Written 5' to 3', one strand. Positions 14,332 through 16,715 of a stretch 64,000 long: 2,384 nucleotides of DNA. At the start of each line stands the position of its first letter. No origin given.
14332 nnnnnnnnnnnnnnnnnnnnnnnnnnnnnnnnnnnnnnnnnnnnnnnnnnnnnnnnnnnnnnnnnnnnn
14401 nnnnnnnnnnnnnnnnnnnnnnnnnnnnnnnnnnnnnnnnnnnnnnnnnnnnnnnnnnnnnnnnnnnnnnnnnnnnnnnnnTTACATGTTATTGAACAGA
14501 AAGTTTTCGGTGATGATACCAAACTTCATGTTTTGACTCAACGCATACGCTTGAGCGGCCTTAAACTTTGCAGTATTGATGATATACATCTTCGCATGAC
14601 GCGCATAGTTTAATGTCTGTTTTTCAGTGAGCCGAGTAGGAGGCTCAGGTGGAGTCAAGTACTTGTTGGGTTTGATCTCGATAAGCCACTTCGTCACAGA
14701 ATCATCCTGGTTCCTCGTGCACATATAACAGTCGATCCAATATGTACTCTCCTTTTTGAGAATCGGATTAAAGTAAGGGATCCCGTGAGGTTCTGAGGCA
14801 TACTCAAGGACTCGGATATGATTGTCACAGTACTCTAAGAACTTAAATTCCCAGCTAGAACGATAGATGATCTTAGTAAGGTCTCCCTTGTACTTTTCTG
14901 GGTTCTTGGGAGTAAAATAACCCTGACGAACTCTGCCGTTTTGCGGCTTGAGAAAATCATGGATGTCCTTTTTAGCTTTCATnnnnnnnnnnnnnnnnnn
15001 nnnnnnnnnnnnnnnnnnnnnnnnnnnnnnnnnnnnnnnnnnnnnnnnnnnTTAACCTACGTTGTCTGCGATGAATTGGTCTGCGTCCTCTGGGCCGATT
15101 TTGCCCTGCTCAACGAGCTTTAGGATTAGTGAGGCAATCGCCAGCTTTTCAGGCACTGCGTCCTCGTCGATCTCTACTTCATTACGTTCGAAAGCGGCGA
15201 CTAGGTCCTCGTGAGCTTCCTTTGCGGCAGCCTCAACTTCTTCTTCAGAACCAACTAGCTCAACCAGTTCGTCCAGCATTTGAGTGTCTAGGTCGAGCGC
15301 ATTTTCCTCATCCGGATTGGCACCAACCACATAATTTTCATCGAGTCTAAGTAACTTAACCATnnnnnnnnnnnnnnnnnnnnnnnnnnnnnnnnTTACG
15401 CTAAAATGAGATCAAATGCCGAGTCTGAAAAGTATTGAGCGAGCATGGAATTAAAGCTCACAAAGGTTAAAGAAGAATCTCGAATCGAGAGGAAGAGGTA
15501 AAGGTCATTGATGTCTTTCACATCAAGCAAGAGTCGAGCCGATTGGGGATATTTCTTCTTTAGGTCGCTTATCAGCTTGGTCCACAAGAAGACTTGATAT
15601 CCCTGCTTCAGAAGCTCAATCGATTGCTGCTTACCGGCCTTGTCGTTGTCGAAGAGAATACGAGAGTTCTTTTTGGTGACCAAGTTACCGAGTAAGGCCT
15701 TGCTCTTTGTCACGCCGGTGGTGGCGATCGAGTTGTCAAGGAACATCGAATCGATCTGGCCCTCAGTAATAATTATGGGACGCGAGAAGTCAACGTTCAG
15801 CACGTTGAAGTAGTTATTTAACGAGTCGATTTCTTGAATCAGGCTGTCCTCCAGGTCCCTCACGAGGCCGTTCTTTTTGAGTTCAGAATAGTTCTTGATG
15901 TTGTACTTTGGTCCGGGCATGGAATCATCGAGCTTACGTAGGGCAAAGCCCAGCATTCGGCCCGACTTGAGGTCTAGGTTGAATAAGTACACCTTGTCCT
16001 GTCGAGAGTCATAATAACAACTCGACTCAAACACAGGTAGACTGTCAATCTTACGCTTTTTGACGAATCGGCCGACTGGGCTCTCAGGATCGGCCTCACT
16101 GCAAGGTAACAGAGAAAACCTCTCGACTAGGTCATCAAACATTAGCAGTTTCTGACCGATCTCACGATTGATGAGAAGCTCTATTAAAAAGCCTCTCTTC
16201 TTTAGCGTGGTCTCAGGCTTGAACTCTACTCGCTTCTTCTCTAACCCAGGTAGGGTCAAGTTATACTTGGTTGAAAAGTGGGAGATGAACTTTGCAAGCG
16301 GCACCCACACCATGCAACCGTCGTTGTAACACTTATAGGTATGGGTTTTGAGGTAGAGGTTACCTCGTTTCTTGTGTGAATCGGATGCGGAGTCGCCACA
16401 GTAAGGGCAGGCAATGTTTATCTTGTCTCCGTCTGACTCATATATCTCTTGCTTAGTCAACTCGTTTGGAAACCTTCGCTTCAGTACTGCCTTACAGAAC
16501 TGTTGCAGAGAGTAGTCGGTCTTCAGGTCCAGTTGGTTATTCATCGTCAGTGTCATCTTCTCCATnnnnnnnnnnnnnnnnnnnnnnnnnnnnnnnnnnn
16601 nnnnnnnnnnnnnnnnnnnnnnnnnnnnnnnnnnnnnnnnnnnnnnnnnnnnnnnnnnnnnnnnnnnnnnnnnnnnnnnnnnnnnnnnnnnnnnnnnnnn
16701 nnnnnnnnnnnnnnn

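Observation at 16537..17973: Split family-B DNA polymerase: only the motif B/C-thumb fragment is encoded here, with no adjacent N-terminal half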

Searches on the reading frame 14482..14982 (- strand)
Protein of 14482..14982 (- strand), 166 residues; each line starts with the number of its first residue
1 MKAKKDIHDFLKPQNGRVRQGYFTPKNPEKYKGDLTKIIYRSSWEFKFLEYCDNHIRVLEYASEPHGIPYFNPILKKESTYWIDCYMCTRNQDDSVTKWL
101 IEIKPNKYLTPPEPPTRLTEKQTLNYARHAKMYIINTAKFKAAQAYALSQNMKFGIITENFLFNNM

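Call 4: search_protein_families(library=pfam, proteins=[window:14482-14982:-], max_evalue=0.01)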
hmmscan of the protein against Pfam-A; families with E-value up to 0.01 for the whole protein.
window:14482-14982:- (166 aa): 1 family
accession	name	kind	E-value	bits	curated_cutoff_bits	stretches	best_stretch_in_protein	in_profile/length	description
PF08722.17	Tn7_TnsA-like_N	-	4.8e-16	59.5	26.5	1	57-159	3-85/85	TnsA-like endonuclease N terminal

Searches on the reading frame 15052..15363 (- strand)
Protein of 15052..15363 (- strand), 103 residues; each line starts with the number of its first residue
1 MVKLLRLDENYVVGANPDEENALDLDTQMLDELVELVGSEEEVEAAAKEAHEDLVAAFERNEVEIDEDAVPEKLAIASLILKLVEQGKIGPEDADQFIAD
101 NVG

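Call 53: search_protein_families(library=pfam, proteins=[window:15052-15363:-], max_evalue=0.01)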
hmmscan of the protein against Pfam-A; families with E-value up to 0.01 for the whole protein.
window:15052-15363:- (103 aa): 1 family
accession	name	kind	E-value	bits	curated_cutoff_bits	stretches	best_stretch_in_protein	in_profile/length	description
PF22746.1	SHOCT-like_DUF2089-C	-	0.0002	21.3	27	1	78-96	4-22/32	SHOCT-like domain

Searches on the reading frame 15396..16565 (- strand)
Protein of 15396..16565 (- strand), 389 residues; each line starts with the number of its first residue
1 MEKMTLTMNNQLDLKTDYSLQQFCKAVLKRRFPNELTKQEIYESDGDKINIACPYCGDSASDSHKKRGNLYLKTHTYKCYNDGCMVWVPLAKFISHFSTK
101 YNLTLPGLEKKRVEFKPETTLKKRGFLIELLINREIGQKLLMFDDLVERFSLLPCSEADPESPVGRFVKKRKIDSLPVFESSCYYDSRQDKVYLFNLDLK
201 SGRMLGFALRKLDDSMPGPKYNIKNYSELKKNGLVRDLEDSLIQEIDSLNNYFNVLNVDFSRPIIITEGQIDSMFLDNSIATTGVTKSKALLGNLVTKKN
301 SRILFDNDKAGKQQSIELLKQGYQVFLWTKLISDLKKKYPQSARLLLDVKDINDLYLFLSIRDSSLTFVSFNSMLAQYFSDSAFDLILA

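Call 4: search_protein_families(library=pfam, proteins=[window:15396-16565:-], max_evalue=0.01)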
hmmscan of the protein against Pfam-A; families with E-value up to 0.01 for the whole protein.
window:15396-16565:- (389 aa): 1 family
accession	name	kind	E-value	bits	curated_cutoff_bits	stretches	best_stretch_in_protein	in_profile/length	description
PF13155.12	Toprim_2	-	0.0018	19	22.1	1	265-320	1-64/88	Toprim-like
